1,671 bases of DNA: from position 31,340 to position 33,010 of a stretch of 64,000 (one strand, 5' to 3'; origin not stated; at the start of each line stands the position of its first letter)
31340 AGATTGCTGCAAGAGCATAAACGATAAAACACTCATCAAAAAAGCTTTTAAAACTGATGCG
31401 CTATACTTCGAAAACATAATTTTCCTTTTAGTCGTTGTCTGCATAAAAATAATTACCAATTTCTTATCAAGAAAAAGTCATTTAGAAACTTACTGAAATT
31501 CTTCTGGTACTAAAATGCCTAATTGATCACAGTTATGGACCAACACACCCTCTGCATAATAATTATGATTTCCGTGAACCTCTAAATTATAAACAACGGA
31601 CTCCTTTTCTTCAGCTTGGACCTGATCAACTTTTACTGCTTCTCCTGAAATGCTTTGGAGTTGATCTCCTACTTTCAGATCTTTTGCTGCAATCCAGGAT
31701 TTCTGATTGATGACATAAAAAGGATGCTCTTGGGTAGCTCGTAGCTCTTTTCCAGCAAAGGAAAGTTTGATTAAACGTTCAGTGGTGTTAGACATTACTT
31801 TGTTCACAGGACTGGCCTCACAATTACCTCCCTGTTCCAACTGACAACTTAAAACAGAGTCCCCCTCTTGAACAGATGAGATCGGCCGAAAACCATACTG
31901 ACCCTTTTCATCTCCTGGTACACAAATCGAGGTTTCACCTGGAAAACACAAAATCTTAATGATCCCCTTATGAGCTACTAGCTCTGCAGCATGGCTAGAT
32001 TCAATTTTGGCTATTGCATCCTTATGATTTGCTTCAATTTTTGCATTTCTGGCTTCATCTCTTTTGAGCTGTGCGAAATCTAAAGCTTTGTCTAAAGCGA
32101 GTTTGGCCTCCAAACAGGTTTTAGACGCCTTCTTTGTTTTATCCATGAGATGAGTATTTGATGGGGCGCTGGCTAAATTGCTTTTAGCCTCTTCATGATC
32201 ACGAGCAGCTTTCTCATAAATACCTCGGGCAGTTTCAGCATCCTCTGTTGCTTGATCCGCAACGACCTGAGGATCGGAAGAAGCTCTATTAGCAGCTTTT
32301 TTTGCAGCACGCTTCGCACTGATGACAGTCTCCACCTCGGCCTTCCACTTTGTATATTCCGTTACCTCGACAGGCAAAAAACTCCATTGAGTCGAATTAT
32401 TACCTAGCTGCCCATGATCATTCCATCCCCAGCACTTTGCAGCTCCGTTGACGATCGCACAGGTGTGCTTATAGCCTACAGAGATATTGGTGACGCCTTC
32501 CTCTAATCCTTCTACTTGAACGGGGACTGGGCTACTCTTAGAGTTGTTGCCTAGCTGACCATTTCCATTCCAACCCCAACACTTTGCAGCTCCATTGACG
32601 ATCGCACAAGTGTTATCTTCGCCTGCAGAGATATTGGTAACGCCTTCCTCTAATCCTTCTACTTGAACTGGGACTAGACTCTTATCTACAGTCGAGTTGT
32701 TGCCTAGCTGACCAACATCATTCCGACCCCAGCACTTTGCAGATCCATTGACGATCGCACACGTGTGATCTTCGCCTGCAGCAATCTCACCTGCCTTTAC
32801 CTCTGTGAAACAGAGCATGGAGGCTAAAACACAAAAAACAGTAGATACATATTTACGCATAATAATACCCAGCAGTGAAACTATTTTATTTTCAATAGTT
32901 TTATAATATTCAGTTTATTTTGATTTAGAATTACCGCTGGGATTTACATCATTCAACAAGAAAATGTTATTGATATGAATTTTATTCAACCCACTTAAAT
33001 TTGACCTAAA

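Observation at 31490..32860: Secreted RCC1-repeat protein ending in a cargo-less Hint domain, tandem to the toxin gene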

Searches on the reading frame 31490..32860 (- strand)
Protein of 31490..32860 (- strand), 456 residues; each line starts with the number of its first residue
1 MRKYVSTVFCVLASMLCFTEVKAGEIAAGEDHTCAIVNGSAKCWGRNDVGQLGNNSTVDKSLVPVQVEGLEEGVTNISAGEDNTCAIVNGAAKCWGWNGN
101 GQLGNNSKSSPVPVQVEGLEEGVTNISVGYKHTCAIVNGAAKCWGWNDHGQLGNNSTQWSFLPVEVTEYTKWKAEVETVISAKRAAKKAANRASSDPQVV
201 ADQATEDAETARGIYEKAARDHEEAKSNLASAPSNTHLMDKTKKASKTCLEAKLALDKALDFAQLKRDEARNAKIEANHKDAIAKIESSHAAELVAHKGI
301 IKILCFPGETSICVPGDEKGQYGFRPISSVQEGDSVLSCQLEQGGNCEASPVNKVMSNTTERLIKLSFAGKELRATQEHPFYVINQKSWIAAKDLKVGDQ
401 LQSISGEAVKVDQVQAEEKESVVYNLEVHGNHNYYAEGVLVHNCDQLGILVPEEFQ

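Call 3: search_protein_families(library=pfam, proteins=[window:31490-32860:-], max_evalue=0.1)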
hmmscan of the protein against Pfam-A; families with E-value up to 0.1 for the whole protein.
window:31490-32860:- (456 aa): 6 families
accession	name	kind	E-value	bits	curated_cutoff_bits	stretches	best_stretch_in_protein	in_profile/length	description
PF25390.1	WD40_RLD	-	6.2e-29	101.9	150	1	23-172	197-349/363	RCC1-like domain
PF00415.24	RCC1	-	3.6e-28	98.3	21.7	3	43-87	6-50/50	Regulator of chromosome condensation (RCC1) repeat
PF07591.16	PT-HINT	-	2e-18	67.4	27.7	1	323-443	7-136/137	Pretoxin HINT domain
PF13540.12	RCC1_2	-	8e-14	51.4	22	3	123-151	1-30/30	Regulator of chromosome condensation (RCC1) repeat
PF14890.11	Intein_splicing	-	1.5e-13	51.3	35.8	2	331-401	18-92/155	Intein splicing domain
PF25384.1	Alsin_RLD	-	1.6e-05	24.8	100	1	122-170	276-323/405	Alsin RCC1-like domain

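Call 4: search_protein_families(library=ncbifam, proteins=[window:31490-32860:-], max_evalue=0.1)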
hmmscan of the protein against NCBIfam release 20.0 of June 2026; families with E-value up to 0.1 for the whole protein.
window:31490-32860:- (456 aa): 10 families
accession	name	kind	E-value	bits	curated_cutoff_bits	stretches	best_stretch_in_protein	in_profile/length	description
NF011302.0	PRK14714.1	equivalog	1.2e-08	33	1791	1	336-445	983-1102/1350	DNA-directed DNA polymerase II large subunit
TIGR01443.1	intein_Cterm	domain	1.5e-07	31.4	15.6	1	423-444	2-24/24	intein C-terminal splicing region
NF038162.1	RtcB_rel_intein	exception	3.3e-05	22.1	1150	1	406-445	542-580/961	intein-containing RtcB family protein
NF005852.0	PRK07773.1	equivalog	4.2e-05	22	780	1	342-401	432-490/886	replicative DNA helicase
NF003159.0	PRK04132.1-4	equivalog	0.00015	19.9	999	1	333-402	95-166/852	replication factor C small subunit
NF011418.0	PRK14845.1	equivalog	0.0014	16.5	756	0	409-445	441-476/1049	translation initiation factor IF-2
NF045703.1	rSAM_Tes_intein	exception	0.0025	15.7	1700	0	345-403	212-274/1040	tetraether lipid synthase Tes, intein-containing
TIGR01445.1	intein_Nterm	domain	0.0027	18.7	24.5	1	305-383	1-83/83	intein N-terminal splicing region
NF003158.0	PRK04132.1-3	equivalog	0.02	12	1750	1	341-402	103-168/1437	replication factor C small subunit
NF007072.0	PRK09519.1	equivalog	0.033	12.5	1024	0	421-445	669-693/790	intein-containing recombinase RecA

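Call 8: find_homologous_proteins(query=window:31490-32860:-, max_evalue=0.00001)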
Query window:31490-32860:- (456 aa): 2707 proteins with E <= 0.00001 among 8000 candidates; the best 120 are listed.
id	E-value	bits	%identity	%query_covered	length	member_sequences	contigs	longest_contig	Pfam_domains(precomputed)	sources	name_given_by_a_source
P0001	0.0e+0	1138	95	95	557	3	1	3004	PF07591.16,PF00415.25,PF13540.13,PF25384.2,PF14890.12,PF25390.2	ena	-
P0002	1.7e-222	758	53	32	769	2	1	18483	PF00415.25,PF13540.13,PF25384.2,PF25390.2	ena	-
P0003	4.5e-218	743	56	31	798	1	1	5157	PF00415.25,PF13540.13,PF25384.2,PF25390.2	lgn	-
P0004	6.7e-216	736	52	31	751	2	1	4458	PF00415.25,PF13540.13,PF25384.2,PF25390.2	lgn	-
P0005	6.5e-215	733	49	32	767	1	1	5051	PF00415.25,PF13540.13,PF25384.2,PF25390.2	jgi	jgi:alpha-tubulin suppressor-like RCC1 family protein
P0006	1.7e-211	721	48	33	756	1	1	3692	PF00415.25,PF13540.13,PF25384.2,PF25390.2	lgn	-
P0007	4.9e-211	720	47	32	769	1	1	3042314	PF00415.25,PF13540.13,PF25384.2,PF25390.2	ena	-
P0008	1.5e-208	712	45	33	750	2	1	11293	PF00415.25,PF13540.13,PF25384.2,PF25390.2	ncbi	ncbi:MAG: hypothetical protein ABIQ70_14590 [Dokdonella sp.]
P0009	6.1e-208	710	56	32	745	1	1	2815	PF00415.25,PF13540.13,PF25384.2,PF25390.2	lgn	-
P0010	7.3e-206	703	50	30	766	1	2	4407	PF00415.25,PF13540.13,PF25384.2,PF25390.2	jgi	jgi:alpha-tubulin suppressor-like RCC1 family protein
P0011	3.1e-205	701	50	33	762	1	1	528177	PF00415.25,PF13540.13,PF25384.2,PF25390.2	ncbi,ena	-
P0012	2.2e-204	698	48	35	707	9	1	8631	PF00415.25,PF13540.13,PF25384.2,PF25390.2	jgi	jgi:alpha-tubulin suppressor-like RCC1 family protein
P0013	1.3e-203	695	50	31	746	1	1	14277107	PF00415.25,PF13540.13,PF25384.2,PF25390.2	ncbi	ncbi:MAG: hypothetical protein R3C14_55195 [Caldilineaceae bacterium]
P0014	5.9e-203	693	46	34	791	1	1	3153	PF00415.25,PF13540.13,PF25384.2,PF25390.2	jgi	jgi:alpha-tubulin suppressor-like RCC1 family protein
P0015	3.9e-202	690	51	34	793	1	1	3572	PF00415.25,PF13540.13,PF25384.2,PF25390.2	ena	-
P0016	3.3e-199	681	57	32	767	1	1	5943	PF00415.25,PF13540.13,PF05345.19,PF25384.2,PF25390.2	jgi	-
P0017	2.0e-195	668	53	35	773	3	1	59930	PF00415.25,PF13540.13,PF25384.2,PF25390.2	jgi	-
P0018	4.5e-195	667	49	31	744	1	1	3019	PF00415.25,PF13540.13,PF25384.2,PF25390.2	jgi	jgi:alpha-tubulin suppressor-like RCC1 family protein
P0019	5.2e-191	654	52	28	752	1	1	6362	PF00415.25,PF13540.13,PF25384.2,PF25390.2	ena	-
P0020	1.4e-189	649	53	31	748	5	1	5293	PF00415.25,PF13540.13,PF25384.2,PF25390.2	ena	-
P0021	9.9e-187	640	53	32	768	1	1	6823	PF00415.25,PF13540.13,PF25390.2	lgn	-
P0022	1.8e-185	636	53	33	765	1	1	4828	PF00415.25,PF13540.13,PF25384.2,PF25390.2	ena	-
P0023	3.5e-185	635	54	31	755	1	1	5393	PF00415.25,PF13540.13,PF25384.2,PF25390.2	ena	-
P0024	8.2e-184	630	56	29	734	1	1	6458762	PF00415.25,PF13540.13,PF25384.2,PF25390.2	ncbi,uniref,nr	ncbi:hypothetical protein [Tahibacter amnicola]|uniref:RCC1-like domain-containing protein n=1 Tax=T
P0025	9.9e-184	630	48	33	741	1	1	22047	PF00415.25,PF13540.13,PF25384.2,PF25390.2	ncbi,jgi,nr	ncbi:MAG TPA: hypothetical protein VH082_13050 [Rudaea sp.]|jgi:alpha-tubulin suppressor-like RCC1 f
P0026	6.4e-183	627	51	31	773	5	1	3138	PF00415.25,PF13540.13,PF25384.2,PF25390.2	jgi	jgi:alpha-tubulin suppressor-like RCC1 family protein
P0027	1.9e-180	619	52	31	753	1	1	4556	PF00415.25,PF13540.13,PF25390.2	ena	-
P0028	2.7e-180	618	48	31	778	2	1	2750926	PF00415.25,PF13540.13,PF25384.2,PF25390.2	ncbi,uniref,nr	ncbi:regulator of chromosome condensation RCC1 [Oscillochloris trichoides DG-6]|uniref:Regulator of 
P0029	7.0e-180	617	50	31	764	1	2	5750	PF00415.25,PF13540.13,PF25384.2,PF25390.2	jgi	jgi:alpha-tubulin suppressor-like RCC1 family protein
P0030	1.1e-179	616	51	33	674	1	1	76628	PF00415.25,PF13540.13,PF25384.2,PF25390.2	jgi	-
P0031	1.4e-179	616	47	31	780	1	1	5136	PF00415.25,PF13540.13,PF25384.2,PF25390.2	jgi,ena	-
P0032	1.1e-178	613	47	31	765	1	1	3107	PF00415.25,PF13540.13,PF25384.2,PF25390.2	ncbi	-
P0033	1.7e-178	613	47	33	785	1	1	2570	PF00415.25,PF13540.13,PF25384.2,PF25390.2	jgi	-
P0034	4.9e-178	611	50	37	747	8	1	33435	PF00415.25,PF13540.13,PF25384.2,PF25390.2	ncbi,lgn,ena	-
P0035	2.3e-177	609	49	31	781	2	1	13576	PF00415.25,PF13540.13,PF25384.2,PF25390.2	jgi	jgi:alpha-tubulin suppressor-like RCC1 family protein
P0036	2.3e-177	609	53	31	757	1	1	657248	PF00415.25,PF13540.13,PF25384.2,PF25390.2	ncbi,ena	-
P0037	4.1e-177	608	49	34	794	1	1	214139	PF00415.25,PF13540.13,PF25384.2,PF25390.2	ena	-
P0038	7.0e-177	607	50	39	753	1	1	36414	PF00415.25,PF13540.13,PF25390.2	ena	-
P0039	1.0e-176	607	56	32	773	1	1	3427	PF00415.25,PF13540.13,PF25384.2,PF25390.2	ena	-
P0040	2.3e-176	606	48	34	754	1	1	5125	PF00415.25,PF13540.13,PF25384.2,PF25390.2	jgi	jgi:alpha-tubulin suppressor-like RCC1 family protein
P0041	1.8e-175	603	48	31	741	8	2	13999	PF00415.25,PF13540.13,PF25384.2,PF25390.2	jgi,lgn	-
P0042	2.1e-174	599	49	33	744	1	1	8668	PF00415.25,PF13540.13,PF25384.2,PF25390.2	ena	-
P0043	2.5e-174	599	36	56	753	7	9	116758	PF00415.25,PF13540.13,PF25384.2,PF25390.2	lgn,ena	-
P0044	5.1e-174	598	46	31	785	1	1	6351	PF00415.25,PF13540.13,PF25384.2,PF25390.2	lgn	-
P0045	7.8e-174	597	49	33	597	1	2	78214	PF00415.25,PF13540.13,PF05345.19,PF25384.2,PF25390.2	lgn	-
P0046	1.6e-173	596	49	33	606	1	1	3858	PF00415.25,PF13540.13,PF05345.19,PF25384.2,PF25390.2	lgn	-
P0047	3.6e-173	595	43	32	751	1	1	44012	PF00415.25,PF13540.13,PF25384.2,PF25390.2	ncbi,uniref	ncbi:RCC1 domain-containing protein [Dokdonella sp.]|uniref:RCC1 domain-containing protein n=1 Tax=D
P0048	3.6e-173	595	46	36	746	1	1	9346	PF00415.25,PF13540.13,PF25384.2,PF25390.2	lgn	-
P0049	1.9e-172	593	53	31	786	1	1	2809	PF00415.25,PF13540.13,PF25384.2,PF25390.2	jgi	jgi:alpha-tubulin suppressor-like RCC1 family protein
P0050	5.0e-172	591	46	33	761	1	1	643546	PF00415.25,PF13540.13,PF25384.2,PF25390.2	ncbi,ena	-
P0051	5.2e-170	585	54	31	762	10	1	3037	PF00415.25,PF13540.13,PF25384.2,PF25390.2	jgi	jgi:alpha-tubulin suppressor-like RCC1 family protein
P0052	7.1e-170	584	50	31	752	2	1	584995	PF00415.25,PF13540.13,PF25384.2,PF25390.2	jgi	jgi:alpha-tubulin suppressor-like RCC1 family protein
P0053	2.2e-169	582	47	31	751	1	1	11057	PF00415.25,PF13540.13,PF25384.2,PF25390.2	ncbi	-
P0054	1.2e-168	580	55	30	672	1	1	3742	PF00415.25,PF13540.13,PF25384.2,PF25390.2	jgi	jgi:alpha-tubulin suppressor-like RCC1 family protein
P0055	2.0e-168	579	51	32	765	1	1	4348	PF25048.2,PF00415.25,PF02813.19,PF13540.13,PF25384.2,PF25390.2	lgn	-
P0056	1.1e-167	577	52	31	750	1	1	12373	PF00415.25,PF13540.13,PF25384.2,PF25390.2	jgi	jgi:alpha-tubulin suppressor-like RCC1 family protein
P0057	8.9e-166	571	53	32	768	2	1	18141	PF00415.25,PF13540.13,PF25384.2,PF25390.2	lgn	-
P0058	2.1e-165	569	42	36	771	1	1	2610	PF00415.25,PF13540.13,PF25384.2,PF25390.2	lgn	-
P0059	2.4e-165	569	50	34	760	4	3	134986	PF00415.25,PF13540.13,PF25384.2,PF25390.2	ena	-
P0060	2.4e-164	566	44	31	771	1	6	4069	PF00415.25,PF13540.13,PF25384.2,PF25390.2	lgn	-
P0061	7.2e-164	564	50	31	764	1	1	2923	PF00415.25,PF13540.13,PF25384.2,PF25390.2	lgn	-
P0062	1.6e-163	563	53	32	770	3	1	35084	PF00415.25,PF13540.13,PF25384.2,PF25390.2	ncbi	-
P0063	2.6e-163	562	40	32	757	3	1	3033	PF00415.25,PF13540.13,PF25384.2,PF25390.2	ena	-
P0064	5.0e-163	562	52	32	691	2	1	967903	PF00415.25,PF13540.13,PF25390.2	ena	-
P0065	5.5e-163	561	50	35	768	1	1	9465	PF00415.25,PF13540.13,PF25384.2,PF25390.2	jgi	-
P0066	9.8e-163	561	50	34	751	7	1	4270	PF00415.25,PF13540.13,PF25384.2,PF25390.2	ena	-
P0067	3.1e-162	559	57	34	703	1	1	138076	PF00415.25,PF13540.13,PF25384.2,PF25390.2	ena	-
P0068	5.0e-162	558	49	32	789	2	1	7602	PF00415.25,PF13540.13,PF25384.2,PF25390.2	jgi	jgi:alpha-tubulin suppressor-like RCC1 family protein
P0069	5.8e-162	558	47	30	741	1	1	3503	PF00415.25,PF13540.13,PF25384.2,PF25390.2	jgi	jgi:alpha-tubulin suppressor-like RCC1 family protein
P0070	3.2e-161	556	54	30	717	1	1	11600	PF00415.25,PF13540.13,PF25384.2,PF25390.2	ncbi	-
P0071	3.5e-161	555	45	33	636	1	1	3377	PF00415.25,PF13540.13,PF25384.2,PF25390.2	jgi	jgi:alpha-tubulin suppressor-like RCC1 family protein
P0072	5.4e-161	555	48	33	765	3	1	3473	PF00415.25,PF13540.13,PF25384.2,PF25390.2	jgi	-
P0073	7.9e-161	554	41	49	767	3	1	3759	PF00415.25,PF13540.13,PF25384.2,PF25390.2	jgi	jgi:alpha-tubulin suppressor-like RCC1 family protein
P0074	1.1e-159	551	54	31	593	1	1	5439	PF00415.25,PF13540.13,PF25384.2,PF25390.2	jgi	jgi:alpha-tubulin suppressor-like RCC1 family protein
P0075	1.5e-159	550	54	30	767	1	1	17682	PF00415.25,PF13540.13,PF25384.2,PF25390.2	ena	-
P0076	2.7e-159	549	47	35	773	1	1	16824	PF00415.25,PF13540.13,PF25390.2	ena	-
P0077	2.9e-159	549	49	30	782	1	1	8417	PF00415.25,PF13540.13,PF25384.2,PF25390.2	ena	-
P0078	9.0e-159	548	51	31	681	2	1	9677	PF00415.25,PF13540.13,PF25384.2,PF25390.2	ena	-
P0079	1.5e-158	547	51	31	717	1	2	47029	PF00415.25,PF13540.13,PF25384.2,PF25390.2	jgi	jgi:alpha-tubulin suppressor-like RCC1 family protein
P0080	7.0e-158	545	49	35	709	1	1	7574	PF00415.25,PF13540.13,PF25384.2,PF25390.2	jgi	jgi:alpha-tubulin suppressor-like RCC1 family protein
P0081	1.6e-157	543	58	30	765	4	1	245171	PF00415.25,PF13540.13,PF25384.2,PF25390.2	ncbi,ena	-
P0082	5.9e-157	542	49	35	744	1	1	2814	PF00415.25,PF13540.13,PF25384.2,PF25390.2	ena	-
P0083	1.8e-156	540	50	31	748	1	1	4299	PF00415.25,PF13540.13,PF25384.2,PF25390.2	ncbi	-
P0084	1.6e-155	537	56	32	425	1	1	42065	PF00415.25,PF13540.13,PF25390.2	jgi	jgi:alpha-tubulin suppressor-like RCC1 family protein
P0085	2.6e-155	536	46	33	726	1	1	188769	PF00415.25,PF13540.13,PF25384.2,PF25390.2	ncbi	-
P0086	3.2e-155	536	50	31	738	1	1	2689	PF00415.25,PF13540.13,PF25384.2,PF25390.2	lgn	-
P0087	4.9e-155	535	44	31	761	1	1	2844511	PF00415.25,PF13540.13,PF25384.2,PF25390.2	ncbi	-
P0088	1.8e-154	533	50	30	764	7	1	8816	PF00415.25,PF13540.13,PF25384.2,PF25390.2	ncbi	-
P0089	2.2e-154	533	46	34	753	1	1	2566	PF00415.25,PF13540.13,PF25384.2,PF25390.2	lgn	-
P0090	2.6e-154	533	58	32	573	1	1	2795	PF00415.25,PF13540.13,PF05345.19,PF25384.2,PF00041.28,PF25390.2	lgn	-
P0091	6.6e-154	532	50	30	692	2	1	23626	PF00415.25,PF13540.13,PF25384.2,PF25390.2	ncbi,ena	-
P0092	7.7e-154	531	56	31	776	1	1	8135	PF00415.25,PF13540.13,PF25384.2,PF25390.2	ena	-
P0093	3.6e-153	529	45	31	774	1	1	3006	PF00415.25,PF13540.13,PF25384.2,PF25390.2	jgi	jgi:alpha-tubulin suppressor-like RCC1 family protein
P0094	4.5e-153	529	44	32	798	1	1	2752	PF00415.25,PF13540.13,PF25384.2,PF25390.2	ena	-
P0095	5.4e-153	528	48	30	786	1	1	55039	PF00415.25,PF13540.13,PF25384.2,PF25390.2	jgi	jgi:alpha-tubulin suppressor-like RCC1 family protein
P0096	6.8e-153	528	47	32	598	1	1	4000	PF00415.25,PF13540.13,PF25384.2,PF25390.2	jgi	jgi:alpha-tubulin suppressor-like RCC1 family protein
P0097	9.2e-153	528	51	31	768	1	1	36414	PF00415.25,PF13540.13,PF25384.2,PF25390.2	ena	-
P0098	1.0e-152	528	55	31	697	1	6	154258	PF00415.25,PF13540.13,PF25384.2,PF25390.2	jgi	jgi:alpha-tubulin suppressor-like RCC1 family protein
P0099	1.4e-152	527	55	30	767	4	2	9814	PF00415.25,PF13540.13,PF25384.2,PF25390.2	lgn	-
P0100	3.5e-152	526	50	30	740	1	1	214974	PF00415.25,PF13540.13,PF25384.2,PF25390.2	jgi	jgi:alpha-tubulin suppressor-like RCC1 family protein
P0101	4.2e-152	526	52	32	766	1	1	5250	PF00415.25,PF13540.13,PF25384.2,PF25390.2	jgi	jgi:alpha-tubulin suppressor-like RCC1 family protein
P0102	8.6e-152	525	56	31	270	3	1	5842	PF00415.25,PF13540.13,PF25384.2,PF25390.2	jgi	jgi:alpha-tubulin suppressor-like RCC1 family protein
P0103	2.2e-151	523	50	31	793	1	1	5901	PF00415.25,PF13540.13,PF25384.2,PF25390.2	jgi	-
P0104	5.1e-151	522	55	30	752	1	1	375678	PF00415.25,PF13540.13,PF25384.2,PF25390.2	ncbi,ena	-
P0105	9.7e-151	521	56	32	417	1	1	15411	PF00415.25,PF13540.13,PF25384.2,PF25390.2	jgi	jgi:alpha-tubulin suppressor-like RCC1 family protein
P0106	1.4e-150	520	52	32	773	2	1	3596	PF00415.25,PF13540.13,PF25384.2,PF25390.2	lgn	-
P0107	1.9e-150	520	57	32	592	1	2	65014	PF00415.25,PF13540.13,PF05345.19,PF25384.2,PF25390.2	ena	-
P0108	3.9e-150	519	45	33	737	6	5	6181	PF00415.25,PF13540.13,PF25384.2,PF25390.2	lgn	-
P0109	5.1e-150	519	50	33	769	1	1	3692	PF00415.25,PF13540.13,PF25384.2,PF25390.2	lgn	-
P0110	2.0e-149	517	47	30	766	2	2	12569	PF00415.25,PF13540.13,PF25384.2,PF25390.2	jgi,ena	-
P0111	2.9e-149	516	44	33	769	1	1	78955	PF00415.25,PF13540.13,PF25384.2,PF25390.2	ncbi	-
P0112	4.4e-149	516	45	34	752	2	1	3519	PF00415.25,PF13540.13,PF25384.2,PF25390.2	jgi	jgi:alpha-tubulin suppressor-like RCC1 family protein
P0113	7.1e-149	515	50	31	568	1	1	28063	PF00415.25,PF13540.13,PF25384.2,PF25390.2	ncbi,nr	ncbi:MAG: RCC1 repeat-containing protein, partial [Anaerolineae bacterium]|nr:RCC1 repeat-containing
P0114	8.7e-149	515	55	32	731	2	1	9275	PF01108.24,PF00415.25,PF13540.13,PF25390.2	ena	-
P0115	9.8e-149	514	42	36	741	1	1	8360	PF00415.25,PF13540.13,PF25384.2,PF25390.2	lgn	-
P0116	9.0e-148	511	51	31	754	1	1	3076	PF00415.25,PF13540.13,PF25384.2,PF25390.2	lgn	-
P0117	3.9e-147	509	51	31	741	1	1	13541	PF13715.13,PF00415.25,PF13540.13,PF13620.13,PF25384.2,PF25390.2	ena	-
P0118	2.8e-146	506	58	32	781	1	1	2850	PF00415.25,PF16640.12,PF25788.3,PF13540.13,PF25384.2,PF25390.2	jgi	jgi:alpha-tubulin suppressor-like RCC1 family protein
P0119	4.7e-146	506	45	42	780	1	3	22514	PF00415.25,PF13540.13,PF25384.2,PF25390.2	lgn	-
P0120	5.6e-146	505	47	38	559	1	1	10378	PF00404.25,PF00415.25,PF13540.13,PF25390.2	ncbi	-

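Call 12: find_encoding_contigs(protein=P0001, flank=5000)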
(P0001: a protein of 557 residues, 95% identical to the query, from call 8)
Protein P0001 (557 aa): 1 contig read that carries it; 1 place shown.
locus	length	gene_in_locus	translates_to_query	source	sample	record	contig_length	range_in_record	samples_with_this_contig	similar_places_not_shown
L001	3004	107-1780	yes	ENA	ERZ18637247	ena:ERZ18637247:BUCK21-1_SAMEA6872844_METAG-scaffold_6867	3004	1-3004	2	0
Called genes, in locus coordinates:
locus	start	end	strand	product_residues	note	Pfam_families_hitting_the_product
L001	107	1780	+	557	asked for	PF25384:Alsin_RLD (faint), PF25390:WD40_RLD, PF00415:RCC1, PF13540:RCC1_2 (weak), PF00415:RCC1, PF14890:Intein_splicing (weak), PF07591:PT-HINT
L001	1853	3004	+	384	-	?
